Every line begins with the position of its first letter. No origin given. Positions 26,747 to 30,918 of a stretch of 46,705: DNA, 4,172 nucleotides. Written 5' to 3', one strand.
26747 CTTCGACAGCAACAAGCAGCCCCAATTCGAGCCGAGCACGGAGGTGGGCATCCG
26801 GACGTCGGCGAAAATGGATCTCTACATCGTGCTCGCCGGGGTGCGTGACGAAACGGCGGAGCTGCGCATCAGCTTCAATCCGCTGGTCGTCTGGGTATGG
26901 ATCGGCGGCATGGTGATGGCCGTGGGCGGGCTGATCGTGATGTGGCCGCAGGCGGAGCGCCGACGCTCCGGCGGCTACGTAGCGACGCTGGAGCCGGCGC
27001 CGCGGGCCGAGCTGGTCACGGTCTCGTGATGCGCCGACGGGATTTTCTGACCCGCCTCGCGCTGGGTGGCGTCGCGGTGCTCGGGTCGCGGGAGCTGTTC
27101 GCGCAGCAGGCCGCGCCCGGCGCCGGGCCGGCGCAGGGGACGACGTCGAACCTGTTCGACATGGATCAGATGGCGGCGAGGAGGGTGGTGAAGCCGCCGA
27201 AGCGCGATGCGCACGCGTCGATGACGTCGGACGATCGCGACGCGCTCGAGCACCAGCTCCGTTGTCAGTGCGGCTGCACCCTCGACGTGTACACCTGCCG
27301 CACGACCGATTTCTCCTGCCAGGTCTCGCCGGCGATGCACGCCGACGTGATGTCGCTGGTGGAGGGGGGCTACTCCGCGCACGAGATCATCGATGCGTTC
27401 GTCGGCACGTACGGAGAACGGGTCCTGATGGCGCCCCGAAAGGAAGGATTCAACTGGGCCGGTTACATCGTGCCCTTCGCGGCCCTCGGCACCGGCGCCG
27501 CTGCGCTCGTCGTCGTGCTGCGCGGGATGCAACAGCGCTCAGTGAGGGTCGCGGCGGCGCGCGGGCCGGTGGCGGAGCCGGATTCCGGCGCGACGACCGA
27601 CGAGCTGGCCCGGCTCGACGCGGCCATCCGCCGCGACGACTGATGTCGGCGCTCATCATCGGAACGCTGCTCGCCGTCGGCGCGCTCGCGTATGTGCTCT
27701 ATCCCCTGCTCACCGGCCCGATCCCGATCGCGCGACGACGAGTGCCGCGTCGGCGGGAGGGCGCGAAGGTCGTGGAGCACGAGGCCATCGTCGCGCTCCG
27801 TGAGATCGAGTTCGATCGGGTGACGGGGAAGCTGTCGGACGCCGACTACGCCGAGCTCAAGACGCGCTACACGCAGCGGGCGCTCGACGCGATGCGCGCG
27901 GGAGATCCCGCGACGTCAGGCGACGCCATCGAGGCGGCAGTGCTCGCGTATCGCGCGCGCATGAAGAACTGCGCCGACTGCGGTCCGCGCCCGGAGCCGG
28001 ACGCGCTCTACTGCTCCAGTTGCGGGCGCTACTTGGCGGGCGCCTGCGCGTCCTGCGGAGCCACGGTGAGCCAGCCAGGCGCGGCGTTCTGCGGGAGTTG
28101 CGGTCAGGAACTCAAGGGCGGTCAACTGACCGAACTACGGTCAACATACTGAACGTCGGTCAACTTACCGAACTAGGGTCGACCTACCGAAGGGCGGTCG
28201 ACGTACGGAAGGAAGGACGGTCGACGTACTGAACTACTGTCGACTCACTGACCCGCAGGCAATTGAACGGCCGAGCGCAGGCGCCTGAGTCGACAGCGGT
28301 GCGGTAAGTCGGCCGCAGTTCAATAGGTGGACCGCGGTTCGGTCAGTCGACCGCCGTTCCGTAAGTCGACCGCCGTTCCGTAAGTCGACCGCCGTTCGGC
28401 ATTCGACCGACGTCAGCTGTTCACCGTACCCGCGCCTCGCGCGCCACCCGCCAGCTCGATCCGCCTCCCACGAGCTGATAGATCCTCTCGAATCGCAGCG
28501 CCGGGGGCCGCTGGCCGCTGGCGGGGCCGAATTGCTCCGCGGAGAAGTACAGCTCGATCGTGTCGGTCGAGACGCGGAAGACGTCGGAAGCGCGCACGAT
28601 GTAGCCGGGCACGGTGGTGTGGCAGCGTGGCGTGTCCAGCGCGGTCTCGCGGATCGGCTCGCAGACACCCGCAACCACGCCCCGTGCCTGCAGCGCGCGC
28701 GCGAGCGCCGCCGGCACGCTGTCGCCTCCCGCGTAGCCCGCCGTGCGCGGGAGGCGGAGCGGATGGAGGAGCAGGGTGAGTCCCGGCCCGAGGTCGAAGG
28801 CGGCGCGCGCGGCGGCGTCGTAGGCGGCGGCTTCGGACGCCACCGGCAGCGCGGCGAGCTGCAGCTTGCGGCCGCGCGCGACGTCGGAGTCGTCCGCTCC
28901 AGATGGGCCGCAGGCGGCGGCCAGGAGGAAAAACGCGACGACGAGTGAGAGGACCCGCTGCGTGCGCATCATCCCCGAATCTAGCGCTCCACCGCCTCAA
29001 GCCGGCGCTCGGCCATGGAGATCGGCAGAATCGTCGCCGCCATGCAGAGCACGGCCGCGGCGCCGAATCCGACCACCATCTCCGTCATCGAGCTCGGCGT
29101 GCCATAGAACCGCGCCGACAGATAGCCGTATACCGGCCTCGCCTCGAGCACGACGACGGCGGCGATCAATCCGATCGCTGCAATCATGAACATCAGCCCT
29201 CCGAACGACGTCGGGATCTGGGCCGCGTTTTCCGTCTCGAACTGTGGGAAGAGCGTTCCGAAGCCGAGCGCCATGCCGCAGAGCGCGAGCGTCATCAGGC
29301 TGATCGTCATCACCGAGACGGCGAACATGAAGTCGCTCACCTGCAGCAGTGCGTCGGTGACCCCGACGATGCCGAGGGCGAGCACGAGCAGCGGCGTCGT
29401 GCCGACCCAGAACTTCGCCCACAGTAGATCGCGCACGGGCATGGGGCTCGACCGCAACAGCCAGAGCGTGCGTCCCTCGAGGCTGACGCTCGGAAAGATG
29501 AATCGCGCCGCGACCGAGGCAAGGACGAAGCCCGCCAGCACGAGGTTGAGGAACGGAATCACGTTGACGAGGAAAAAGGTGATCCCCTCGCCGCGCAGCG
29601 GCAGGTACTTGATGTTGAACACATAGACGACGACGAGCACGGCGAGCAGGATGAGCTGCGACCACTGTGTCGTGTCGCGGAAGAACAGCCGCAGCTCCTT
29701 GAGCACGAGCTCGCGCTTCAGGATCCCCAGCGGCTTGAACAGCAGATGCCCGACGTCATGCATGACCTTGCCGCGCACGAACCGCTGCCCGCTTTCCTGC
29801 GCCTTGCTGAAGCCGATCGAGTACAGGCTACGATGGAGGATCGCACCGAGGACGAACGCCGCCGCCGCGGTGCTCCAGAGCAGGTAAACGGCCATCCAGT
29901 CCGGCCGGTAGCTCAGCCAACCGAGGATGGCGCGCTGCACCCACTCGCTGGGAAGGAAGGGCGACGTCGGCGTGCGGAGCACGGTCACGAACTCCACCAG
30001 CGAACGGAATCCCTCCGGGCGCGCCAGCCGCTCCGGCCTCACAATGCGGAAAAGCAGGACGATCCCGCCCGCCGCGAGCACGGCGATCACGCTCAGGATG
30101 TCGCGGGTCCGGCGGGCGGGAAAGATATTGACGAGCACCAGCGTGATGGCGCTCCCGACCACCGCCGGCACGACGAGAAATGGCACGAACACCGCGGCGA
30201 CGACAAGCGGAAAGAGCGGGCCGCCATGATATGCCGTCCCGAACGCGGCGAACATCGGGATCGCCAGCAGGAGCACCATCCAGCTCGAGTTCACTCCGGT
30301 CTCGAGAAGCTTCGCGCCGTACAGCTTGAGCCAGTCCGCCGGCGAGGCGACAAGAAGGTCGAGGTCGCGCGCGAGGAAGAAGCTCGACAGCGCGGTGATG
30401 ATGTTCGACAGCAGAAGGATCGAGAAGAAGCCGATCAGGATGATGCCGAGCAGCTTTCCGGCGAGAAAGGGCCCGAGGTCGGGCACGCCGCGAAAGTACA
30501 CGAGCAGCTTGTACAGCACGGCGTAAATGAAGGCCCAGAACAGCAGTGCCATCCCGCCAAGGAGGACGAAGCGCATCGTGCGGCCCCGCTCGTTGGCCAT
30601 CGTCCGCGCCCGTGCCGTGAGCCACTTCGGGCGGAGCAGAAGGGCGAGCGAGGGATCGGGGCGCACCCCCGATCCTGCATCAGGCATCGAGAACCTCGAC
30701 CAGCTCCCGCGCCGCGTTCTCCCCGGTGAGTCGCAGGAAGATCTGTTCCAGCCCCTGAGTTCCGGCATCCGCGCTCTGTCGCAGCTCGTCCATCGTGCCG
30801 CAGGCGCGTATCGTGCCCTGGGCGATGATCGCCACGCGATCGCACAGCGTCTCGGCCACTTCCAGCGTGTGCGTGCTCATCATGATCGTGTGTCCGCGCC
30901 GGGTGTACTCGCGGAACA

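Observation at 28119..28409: Mirror-symmetric array of fourteen ~19-bp repeats filling a convergent gene junction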

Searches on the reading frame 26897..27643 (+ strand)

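Call 10: search_protein_families(library=pfam, proteins=[window:26897-27643:+], max_evalue=0.01)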
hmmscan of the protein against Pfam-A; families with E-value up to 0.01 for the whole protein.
window:26897-27643:+ (248 aa): 1 family
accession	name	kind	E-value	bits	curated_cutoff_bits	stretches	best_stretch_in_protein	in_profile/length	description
PF03918.19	CcmH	-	8.3e-16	58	25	1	102-218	17-128/143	Cytochrome C biogenesis protein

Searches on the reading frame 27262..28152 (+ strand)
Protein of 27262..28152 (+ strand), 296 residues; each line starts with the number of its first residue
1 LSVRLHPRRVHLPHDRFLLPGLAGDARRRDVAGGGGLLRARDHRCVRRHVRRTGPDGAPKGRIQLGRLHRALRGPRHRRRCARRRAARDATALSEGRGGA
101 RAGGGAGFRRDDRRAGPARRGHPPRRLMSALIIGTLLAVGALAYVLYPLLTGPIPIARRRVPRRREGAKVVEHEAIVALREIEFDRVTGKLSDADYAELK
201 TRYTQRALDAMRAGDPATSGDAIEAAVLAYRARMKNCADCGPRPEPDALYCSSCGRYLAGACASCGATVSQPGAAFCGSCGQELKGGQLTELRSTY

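Call 10: search_protein_families(library=pfam, proteins=[window:27262-28152:+], max_evalue=0.01)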
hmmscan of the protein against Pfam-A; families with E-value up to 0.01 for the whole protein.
window:27262-28152:+ (296 aa): 4 families
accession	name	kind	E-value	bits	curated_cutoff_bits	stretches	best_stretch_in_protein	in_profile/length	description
PF12773.13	DZR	-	1.4e-07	32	27.3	1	237-281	1-45/45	Double zinc ribbon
PF13248.11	Zn_ribbon_3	-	3.2e-05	23.7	27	1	262-284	5-26/26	zinc-ribbon domain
PF17032.10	Zn_ribbon_15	-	9.2e-05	23.6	28.9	0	233-255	51-73/73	zinc-ribbon family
PF13240.11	Zn_Ribbon_1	-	0.0011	19.1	25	1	262-284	2-23/23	zinc-ribbon domain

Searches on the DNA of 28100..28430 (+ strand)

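Call 43: search_dna_similar(query=window:28100-28430:+, collection=plasmids, mode=distant, max_evalue=0.001)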
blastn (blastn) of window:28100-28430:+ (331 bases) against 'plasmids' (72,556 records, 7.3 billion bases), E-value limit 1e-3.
No match.

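Call 44: search_dna_similar(query=window:28100-28430:+, collection=phages, mode=distant, max_evalue=0.001)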
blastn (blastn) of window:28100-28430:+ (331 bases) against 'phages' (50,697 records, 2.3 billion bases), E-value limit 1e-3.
No match.

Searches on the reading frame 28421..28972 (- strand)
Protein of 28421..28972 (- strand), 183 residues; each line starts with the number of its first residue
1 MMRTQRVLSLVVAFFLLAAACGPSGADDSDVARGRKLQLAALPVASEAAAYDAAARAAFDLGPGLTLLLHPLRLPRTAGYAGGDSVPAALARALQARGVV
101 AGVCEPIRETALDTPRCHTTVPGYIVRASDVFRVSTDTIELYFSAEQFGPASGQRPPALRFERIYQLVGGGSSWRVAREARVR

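Call 9: find_encoding_contigs(protein=window:28421-28972:-, flank=3000, max_places=6)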
Protein window:28421-28972:- (183 aa): no gene with exactly this product is on record in the collection.

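Call 10: search_protein_families(library=pfam, proteins=[window:28421-28972:-], max_evalue=0.01)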
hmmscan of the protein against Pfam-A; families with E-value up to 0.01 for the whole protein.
window:28421-28972:- (183 aa): 0 families

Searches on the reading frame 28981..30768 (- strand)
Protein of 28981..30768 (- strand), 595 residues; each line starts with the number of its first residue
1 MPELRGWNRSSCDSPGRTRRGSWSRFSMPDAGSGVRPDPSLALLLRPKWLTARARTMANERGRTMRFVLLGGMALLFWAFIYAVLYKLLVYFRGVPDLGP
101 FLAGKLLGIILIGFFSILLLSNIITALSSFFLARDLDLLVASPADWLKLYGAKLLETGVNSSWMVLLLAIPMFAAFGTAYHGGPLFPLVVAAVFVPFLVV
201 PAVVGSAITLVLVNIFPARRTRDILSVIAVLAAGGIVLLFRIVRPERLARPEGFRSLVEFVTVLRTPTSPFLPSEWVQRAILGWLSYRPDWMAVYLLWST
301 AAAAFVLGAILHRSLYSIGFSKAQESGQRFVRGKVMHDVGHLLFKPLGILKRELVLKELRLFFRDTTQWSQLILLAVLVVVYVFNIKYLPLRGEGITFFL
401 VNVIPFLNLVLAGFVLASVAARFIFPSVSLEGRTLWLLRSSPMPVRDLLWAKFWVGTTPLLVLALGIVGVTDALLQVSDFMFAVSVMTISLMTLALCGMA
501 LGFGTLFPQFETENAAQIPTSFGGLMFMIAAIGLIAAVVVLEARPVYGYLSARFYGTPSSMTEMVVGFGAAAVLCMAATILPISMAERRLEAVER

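Call 10: search_protein_families(library=pfam, proteins=[window:28981-30768:-], max_evalue=0.01)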
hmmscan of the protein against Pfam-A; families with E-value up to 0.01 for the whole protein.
window:28981-30768:- (595 aa): 2 families
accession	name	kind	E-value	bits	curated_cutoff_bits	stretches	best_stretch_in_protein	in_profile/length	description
PF16949.11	ABC_tran_2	-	4.1e-112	376.2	25.7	1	63-594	6-541/542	Putative ATP-binding cassette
PF02466.24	Tim17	-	0.0089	16.8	32.7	0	50-111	34-93/111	Tim17/Tim22/Tim23/Pmp24 family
